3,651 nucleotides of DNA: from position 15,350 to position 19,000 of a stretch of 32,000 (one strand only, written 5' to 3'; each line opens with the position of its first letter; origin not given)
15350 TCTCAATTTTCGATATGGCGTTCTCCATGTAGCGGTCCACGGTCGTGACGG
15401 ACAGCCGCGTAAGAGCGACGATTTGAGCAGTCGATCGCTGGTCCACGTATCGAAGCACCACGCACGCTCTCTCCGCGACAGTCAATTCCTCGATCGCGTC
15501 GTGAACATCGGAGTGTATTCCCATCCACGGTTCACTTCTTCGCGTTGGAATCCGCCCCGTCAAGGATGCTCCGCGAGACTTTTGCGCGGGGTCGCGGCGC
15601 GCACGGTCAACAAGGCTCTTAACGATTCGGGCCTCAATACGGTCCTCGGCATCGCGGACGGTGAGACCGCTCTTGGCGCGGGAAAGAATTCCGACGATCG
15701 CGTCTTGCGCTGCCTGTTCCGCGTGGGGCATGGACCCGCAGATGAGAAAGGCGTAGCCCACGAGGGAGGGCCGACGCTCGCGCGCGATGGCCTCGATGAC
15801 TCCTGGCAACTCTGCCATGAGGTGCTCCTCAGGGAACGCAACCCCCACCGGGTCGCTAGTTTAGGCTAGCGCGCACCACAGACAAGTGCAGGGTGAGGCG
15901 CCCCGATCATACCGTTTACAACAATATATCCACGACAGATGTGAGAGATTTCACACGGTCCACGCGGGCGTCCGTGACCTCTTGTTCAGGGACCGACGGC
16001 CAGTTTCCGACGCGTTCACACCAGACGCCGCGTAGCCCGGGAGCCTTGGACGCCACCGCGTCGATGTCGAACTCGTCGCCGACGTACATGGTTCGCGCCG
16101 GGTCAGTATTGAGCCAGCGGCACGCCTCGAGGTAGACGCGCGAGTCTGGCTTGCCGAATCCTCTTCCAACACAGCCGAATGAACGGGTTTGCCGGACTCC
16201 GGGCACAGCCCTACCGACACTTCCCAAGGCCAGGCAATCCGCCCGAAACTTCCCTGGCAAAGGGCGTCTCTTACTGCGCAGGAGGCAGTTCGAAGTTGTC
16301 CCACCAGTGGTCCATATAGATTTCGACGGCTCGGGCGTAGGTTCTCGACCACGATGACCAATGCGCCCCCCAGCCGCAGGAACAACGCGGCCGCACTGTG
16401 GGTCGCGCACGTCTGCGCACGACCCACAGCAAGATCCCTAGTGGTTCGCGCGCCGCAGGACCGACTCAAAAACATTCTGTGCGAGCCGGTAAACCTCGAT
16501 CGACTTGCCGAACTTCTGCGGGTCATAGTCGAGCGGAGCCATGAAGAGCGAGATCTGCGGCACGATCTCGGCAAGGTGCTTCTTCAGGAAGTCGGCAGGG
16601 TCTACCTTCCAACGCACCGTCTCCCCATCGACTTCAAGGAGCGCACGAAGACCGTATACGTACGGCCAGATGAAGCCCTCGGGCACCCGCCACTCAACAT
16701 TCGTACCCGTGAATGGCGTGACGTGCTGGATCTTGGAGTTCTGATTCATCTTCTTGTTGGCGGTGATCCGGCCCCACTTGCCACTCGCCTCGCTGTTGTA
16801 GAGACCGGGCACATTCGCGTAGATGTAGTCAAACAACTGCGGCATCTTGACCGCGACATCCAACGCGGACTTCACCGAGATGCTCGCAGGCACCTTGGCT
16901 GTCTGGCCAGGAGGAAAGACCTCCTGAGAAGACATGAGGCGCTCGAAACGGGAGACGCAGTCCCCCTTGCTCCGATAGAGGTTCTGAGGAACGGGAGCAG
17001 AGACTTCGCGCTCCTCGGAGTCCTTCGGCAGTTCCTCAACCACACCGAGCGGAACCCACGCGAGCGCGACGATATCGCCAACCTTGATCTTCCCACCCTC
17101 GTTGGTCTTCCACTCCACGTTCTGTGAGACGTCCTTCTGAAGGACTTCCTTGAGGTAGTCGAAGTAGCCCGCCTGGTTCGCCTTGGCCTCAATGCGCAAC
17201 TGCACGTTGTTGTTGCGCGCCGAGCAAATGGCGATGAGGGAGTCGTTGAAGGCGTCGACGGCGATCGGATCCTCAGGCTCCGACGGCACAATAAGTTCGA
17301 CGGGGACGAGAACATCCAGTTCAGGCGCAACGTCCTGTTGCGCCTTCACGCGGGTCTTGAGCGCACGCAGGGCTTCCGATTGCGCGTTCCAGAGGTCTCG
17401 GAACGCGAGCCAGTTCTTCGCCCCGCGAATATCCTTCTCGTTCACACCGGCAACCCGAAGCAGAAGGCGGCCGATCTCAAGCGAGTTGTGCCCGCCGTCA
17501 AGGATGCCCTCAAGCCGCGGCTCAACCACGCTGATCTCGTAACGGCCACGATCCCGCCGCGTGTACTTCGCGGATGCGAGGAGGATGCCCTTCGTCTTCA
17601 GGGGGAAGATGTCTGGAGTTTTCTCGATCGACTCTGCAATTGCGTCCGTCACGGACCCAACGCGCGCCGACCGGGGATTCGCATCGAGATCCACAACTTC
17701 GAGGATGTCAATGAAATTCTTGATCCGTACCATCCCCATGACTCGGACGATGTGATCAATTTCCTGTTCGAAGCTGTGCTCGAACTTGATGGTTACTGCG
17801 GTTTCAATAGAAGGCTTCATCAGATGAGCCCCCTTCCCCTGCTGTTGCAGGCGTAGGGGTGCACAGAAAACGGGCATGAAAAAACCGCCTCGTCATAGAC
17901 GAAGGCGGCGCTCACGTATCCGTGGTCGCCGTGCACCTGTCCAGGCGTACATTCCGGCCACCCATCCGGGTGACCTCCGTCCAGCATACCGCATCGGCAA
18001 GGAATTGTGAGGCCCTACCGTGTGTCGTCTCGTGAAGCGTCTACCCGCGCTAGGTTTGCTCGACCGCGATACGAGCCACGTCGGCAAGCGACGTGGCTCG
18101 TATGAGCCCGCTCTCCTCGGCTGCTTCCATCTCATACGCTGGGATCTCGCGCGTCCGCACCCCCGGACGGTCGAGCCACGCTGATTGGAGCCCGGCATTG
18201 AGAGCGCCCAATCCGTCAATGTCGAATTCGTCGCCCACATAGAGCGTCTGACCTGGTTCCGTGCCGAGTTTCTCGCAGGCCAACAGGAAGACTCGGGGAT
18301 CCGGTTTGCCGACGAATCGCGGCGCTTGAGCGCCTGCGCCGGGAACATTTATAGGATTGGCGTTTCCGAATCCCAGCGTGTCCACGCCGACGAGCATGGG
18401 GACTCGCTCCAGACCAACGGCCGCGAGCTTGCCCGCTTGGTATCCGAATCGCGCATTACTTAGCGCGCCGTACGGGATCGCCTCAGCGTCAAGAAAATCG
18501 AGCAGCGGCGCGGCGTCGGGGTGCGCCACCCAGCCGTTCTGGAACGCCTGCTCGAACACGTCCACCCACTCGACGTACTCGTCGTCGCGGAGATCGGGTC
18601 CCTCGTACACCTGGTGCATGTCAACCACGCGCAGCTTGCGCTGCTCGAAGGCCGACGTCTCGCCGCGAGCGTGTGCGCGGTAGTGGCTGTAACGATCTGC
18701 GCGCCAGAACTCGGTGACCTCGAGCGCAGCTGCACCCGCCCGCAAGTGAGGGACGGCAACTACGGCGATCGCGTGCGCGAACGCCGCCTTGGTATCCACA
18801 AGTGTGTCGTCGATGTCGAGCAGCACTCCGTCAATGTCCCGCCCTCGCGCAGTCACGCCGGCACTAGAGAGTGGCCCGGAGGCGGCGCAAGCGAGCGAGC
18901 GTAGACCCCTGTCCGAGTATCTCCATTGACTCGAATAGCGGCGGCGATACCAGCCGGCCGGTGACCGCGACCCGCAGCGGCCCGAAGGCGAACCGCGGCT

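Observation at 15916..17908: Solitary ParB/AIPR-like gene inserted between the gltX-HAD unit and the sigma array, a candidate single-gene defence island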

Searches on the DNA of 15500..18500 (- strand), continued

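Call 78: search_rna_families(source=L088, start=270, end=470, threshold=evalue, max_evalue=10, show_alignments=2)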
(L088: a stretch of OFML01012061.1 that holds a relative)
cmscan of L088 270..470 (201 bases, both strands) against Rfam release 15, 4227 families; matches with E-value up to 10: 16.
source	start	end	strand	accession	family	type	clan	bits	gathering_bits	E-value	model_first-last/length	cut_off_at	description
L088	331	415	+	RF02379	csRNA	Gene; sRNA;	-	20.9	57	1.1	1-93/93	no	Cia-dependent small RNA csRNA1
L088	279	354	+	RF00532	snoMe18S-Um1356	Gene; snRNA; snoRNA; CD-box;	CL00054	18.7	50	2.1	1-86/86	no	Small nucleolar RNA Me18S-Um1356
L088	343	470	+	RF02815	Lig_thermometer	Cis-reg; thermoregulator;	-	18.4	51.5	1.4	1-148/205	3'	Lig 5' UTR thermometer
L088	351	433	+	RF02579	tsr26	Gene; sRNA;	-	18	141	1.8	1-122/122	no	S. aureus tsr26 small RNA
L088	272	419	+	RF00444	PrrF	Gene; sRNA;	-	16.4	90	1.2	1-150/150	no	PrrF RNA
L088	389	470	+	RF02527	SSRC38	Gene; sRNA;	-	15.7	80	1.1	1-88/166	3'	Streptococcus sRNA SSRC38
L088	379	417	+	RF02451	ncr1241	Gene; sRNA;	-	15.1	60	3.2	1-63/63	no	Bacillus sRNA ncr1241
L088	322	427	+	RF00558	L20_leader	Cis-reg; leader;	-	14.9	58.7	1.4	1-127/127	no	Ribosomal protein L20 leader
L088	291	330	+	RF01376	CRISPR-DR63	Gene; CRISPR;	CL00015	14.7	37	8.5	1-37/37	no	CRISPR RNA direct repeat element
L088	284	373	+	RF01181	snR77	Gene; snRNA; snoRNA; CD-box;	CL00057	14.1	50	9.1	1-83/83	no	Small nucleolar RNA snR77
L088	386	423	+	RF03704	MIR4380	Gene; miRNA;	-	13.7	83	4.5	1-82/82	no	MIR4380 microRNA precursor family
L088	298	334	+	RF00076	mir-181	Gene; miRNA;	-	13.6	45.5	3.9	1-83/83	no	mir-181 microRNA precursor family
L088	278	446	-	RF00618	U4atac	Gene; snRNA; splicing;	CL00007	13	53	4.2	1-132/132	no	U4atac minor spliceosomal RNA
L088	372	470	+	RF01578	RUF1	Gene; sRNA;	-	12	70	4.5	1-254/264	3'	Plasmodium RNA of unkown function RUF1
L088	431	456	+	RF03012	Mu-gpT-DE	Gene; sRNA;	-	11.8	49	3.2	1-53/53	no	Mu-gpT-DE RNA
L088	270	315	+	RF01578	RUF1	Gene; sRNA;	-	10.6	70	9.3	219-264/264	5'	Plasmodium RNA of unkown function RUF1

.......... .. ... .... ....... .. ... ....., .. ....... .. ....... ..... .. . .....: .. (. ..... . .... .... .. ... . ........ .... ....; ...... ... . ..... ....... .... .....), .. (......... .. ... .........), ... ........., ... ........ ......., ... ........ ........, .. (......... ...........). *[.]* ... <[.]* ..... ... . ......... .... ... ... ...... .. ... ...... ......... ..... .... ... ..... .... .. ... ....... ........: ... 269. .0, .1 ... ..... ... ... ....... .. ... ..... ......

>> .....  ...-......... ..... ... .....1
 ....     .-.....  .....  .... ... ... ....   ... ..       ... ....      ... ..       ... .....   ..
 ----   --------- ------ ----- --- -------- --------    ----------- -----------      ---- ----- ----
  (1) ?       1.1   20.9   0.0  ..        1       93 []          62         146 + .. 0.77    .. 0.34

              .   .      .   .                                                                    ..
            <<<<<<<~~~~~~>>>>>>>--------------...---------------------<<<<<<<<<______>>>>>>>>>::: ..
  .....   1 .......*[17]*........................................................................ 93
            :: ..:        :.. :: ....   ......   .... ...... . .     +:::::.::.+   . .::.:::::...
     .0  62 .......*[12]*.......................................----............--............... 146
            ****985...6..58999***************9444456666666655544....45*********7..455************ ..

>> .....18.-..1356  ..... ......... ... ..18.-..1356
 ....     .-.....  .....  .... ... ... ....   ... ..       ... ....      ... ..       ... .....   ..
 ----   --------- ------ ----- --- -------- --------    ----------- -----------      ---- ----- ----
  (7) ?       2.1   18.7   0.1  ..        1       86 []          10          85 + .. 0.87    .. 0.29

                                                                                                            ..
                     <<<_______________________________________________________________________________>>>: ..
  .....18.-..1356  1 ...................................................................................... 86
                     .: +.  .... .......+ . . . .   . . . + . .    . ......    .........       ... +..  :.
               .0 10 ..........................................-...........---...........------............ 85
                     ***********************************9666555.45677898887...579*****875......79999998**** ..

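Call 95: search_with_rna_model(model_id=R1, sources=[L115, L116, L110, L111, L112, L113, L114], max_evalue=1)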
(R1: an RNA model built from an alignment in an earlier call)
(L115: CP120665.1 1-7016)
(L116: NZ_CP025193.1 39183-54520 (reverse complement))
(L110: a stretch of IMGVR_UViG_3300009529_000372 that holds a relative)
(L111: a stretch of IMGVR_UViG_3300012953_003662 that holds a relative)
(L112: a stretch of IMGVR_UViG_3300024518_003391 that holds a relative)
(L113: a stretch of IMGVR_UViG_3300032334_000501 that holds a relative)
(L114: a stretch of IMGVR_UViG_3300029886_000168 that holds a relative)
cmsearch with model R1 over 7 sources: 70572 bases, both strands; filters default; matches with E-value up to 1: 10.
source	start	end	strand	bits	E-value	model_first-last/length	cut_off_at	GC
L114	846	905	+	44.7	2.1e-09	1-56/56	no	0.42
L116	6833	6886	+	25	0.00017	1-56/56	no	0.56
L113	180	233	-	24.7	0.00019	1-56/56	no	0.59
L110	5470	5516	+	15.7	0.034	1-56/56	no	0.64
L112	11603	11654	-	13.7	0.11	1-56/56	no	0.63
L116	2837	2874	+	13.4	0.13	1-56/56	no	0.61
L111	1592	1629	+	12.7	0.2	1-56/56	no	0.29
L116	4299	4366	-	12.3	0.25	1-56/56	no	0.66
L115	4095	4132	-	10.1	0.88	1-56/56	no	0.32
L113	72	125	-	10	0.91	1-56/56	no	0.48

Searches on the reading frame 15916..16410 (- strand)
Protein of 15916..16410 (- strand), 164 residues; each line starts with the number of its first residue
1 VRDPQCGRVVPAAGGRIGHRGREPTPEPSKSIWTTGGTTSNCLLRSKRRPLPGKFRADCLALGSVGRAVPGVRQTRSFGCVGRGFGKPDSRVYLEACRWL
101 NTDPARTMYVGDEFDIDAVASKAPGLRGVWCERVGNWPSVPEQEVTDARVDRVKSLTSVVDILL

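Call 3: search_protein_families(library=pfam, proteins=[window:15916-16410:-], max_evalue=1)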
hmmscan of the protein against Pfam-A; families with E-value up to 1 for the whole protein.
window:15916-16410:- (164 aa): 3 families
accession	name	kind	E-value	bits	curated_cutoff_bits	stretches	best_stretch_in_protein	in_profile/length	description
PF13242.12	Hydrolase_like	-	4.1e-05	23.8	22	1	85-130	2-47/75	HAD-hyrolase-like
PF13419.12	HAD_2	-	5.6e-05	23.8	23.8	1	86-129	134-176/178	Haloacid dehalogenase-like hydrolase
PF00702.32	Hydrolase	-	0.00012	22.9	26.4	1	83-122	150-188/191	haloacid dehalogenase-like hydrolase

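Call 5: search_protein_families(library=ncbifam, proteins=[window:15916-16410:-], max_evalue=1)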
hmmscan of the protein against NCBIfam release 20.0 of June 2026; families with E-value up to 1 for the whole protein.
window:15916-16410:- (164 aa): 16 families
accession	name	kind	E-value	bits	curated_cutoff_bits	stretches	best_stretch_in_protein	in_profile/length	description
TIGR02253.1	CTE7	subfamily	3.1e-07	30.4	169.75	1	84-140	147-203/221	TIGR02253 family HAD-type hydrolase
TIGR02252.1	DREG-2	subfamily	5.2e-06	26.4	155.2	1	84-130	157-203/203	HAD hydrolase, REG-2-like, family IA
TIGR01662.1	HAD-SF-IIIA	subfamily_domain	1.8e-05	24.9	44.6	1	84-133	90-140/141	HAD-IIIA family hydrolase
NF053830.1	RUBPPhHalo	equivalog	0.00032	20.4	330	1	84-160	156-234/234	ribulose-1,5-bisphosphate 5-phosphatase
TIGR02254.1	YjjG_YfnB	equivalog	0.00043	19.8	159.9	1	84-162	149-222/223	YjjG family noncanonical pyrimidine nucleotidase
TIGR01449.2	PGP_bact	equivalog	0.00044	19.8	180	1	87-156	141-209/213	phosphoglycolate phosphatase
TIGR01460.1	HAD-SF-IIA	subfamily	0.00093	19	100.15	1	85-130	195-242/246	HAD-IIA family hydrolase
TIGR01458.1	HAD-SF-IIA-hyp3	hypoth_equivalog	0.0017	17.8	175.95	1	80-164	172-255/257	TIGR01458 family HAD-type hydrolase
TIGR01428.1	HAD_type_II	equivalog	0.0026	17.8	125.4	1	87-136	147-195/197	haloacid dehalogenase type II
TIGR01549.1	HAD-SF-IA-v1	subfamily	0.0063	16.9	23.3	1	82-123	108-147/149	HAD-IA family hydrolase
NF009696.0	PRK13222.1-3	equivalog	0.0077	15.9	359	1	86-161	142-217/223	N-acetylmuramic acid 6-phosphate phosphatase MupP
NF008087.0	PRK10826.1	equivalog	0.0079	15.8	191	1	85-130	146-190/222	hexitol phosphatase HxpB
TIGR01452.1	PGP_euk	subfamily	0.038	13.4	201.95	1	85-129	200-244/279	phosphoglycolate/pyridoxal phosphate family phosphatase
TIGR01457.1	HAD-SF-IIA-hyp2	hypoth_equivalog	0.074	12.5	247.65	1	85-126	176-217/249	TIGR01457 family HAD-type hydrolase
NF008018.0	PRK10748.1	equivalog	0.12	11.6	225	1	84-133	160-209/238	5-amino-6-(5-phospho-D-ribitylamino)uracil phosphatase YigB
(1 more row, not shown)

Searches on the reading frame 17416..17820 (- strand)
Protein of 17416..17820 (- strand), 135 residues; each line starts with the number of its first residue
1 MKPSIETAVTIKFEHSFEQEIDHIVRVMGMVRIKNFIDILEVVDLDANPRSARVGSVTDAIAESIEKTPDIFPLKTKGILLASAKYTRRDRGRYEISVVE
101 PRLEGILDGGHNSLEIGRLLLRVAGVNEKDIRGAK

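Call 57: predict_structure(alignment_id=A2)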
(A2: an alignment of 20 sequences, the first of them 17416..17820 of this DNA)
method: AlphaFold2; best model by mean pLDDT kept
length: 135 residues; sequences in the alignment: 20
mean_pLDDT: 62.4   pTM: 0.49
mean pLDDT of the five models: 62.4, 61.6, 59.1, 56.5, 55.4
residues with pLDDT >= 90: 0; 70-90: 51; 50-70: 47; < 50: 37
segments of 3 or more residues with pLDDT < 50: 1-3, 42-57, 67-76, 109-112
pLDDT, mean of each block of 10 residues (from residue 1): 60 83 77 66 42 42 47 46 80 79 54 56 75 71
secondary structure, 60 per line:
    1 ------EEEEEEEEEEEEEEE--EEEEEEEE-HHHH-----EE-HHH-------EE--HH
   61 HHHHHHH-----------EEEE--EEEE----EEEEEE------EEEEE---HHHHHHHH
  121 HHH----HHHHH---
elements in order: E7-21 E24-31 H33-36 H59-67 E79-82 E85-88 E93-98 E105-109 H113-123 H128-132

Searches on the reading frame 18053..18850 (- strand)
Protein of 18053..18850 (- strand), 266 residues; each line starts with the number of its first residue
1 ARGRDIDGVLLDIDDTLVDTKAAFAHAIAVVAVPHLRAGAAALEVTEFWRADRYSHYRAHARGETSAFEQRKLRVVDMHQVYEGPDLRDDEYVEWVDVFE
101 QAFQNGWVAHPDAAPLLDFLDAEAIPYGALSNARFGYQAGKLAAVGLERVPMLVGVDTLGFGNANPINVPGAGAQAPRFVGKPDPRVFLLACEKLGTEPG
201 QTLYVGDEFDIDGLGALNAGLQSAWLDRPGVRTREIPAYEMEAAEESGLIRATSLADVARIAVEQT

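Call 10: find_related_loci(query=window:18053-18850:-, collection=genome_contigs, flank=10000)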
Query window:18053-18850:- (266 aa) in genome_contigs; peptide patterns used: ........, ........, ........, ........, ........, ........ (x = any residue, [..] = any of these).
103 stretches matched a pattern; 14 encode a relative of the query (tblastn E <= 1e-3); 14 distinct loci.
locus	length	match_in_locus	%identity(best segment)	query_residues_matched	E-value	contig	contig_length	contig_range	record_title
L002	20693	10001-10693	56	6-259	2e-79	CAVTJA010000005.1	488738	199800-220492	MAG: uncultured Actinomycetota bacterium isolate MFD05684.bin.1.363 genome assembly, contig: contig_15045, whole genome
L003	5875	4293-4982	53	6-258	2e-78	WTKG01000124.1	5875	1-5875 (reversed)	MAG: Demequinaceae bacterium isolate SS36439bin_2 NODE_2155_length_5875_cov_4.490550, whole genome shotgun sequence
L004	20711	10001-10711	47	3-261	1e-65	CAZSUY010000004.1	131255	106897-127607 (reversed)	MAG TPA_asm: uncultured Demequinaceae bacterium isolate binchicken_co100_227 genome assembly, contig: NODE_91_length_131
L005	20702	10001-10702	47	4-259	1e-64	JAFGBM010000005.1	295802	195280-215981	MAG: Demequinaceae bacterium isolate Zod_Metabat.1034 k87_2259115, whole genome shotgun sequence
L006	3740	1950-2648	46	6-261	5e-63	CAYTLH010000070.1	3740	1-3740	MAG TPA_asm: uncultured Demequinaceae bacterium isolate SRP185410_co1_307 genome assembly, contig: k141_324235, whole ge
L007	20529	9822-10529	45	4-261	7e-62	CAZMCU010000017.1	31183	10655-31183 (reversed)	MAG TPA_asm: uncultured Demequinaceae bacterium isolate binchicken_co163_427 genome assembly, contig: NODE_2025_length_3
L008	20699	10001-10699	46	5-259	2e-58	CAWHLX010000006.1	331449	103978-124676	MAG: uncultured Actinomycetota bacterium isolate MFD02416.bin.1.89 genome assembly, contig: contig_90313, whole genome s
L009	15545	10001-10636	44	6-232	5e-51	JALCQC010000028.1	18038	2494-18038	MAG: Bifidobacteriaceae bacterium isolate UW_DM_BIF2_1 Ga0455769_00908, whole genome shotgun sequence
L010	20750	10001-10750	40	6-264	7e-51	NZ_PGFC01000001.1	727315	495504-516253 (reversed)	Pseudoscardovia suis strain DSM 24744 Ga0181009_101, whole genome shotgun sequence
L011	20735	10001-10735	39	6-265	2e-49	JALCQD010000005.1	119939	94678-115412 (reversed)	MAG: Bifidobacteriaceae bacterium isolate UW_DM_BIF1_1 Ga0455769_00086, whole genome shotgun sequence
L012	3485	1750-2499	39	6-264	9e-49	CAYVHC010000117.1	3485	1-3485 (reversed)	MAG TPA_asm: uncultured Bifidobacteriaceae bacterium isolate binchicken_co370_214 genome assembly, contig: NODE_21618_le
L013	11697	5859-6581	39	6-255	1e-44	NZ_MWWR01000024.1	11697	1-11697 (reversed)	Pseudoscardovia radai strain DSM 24742 Contig_24, whole genome shotgun sequence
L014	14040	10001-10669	38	4-237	1e-41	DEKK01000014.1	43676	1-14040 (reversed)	MAG TPA_asm: Bifidobacteriaceae bacterium UBA2724 UBA2724_contig_96, whole genome shotgun sequence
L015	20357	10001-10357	28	94-228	4e-10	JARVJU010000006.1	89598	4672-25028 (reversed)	MAG: Nitrososphaeria archaeon isolate DRTY1_bin.15 NODE_6_length_89598_cov_3.573236, whole genome shotgun sequence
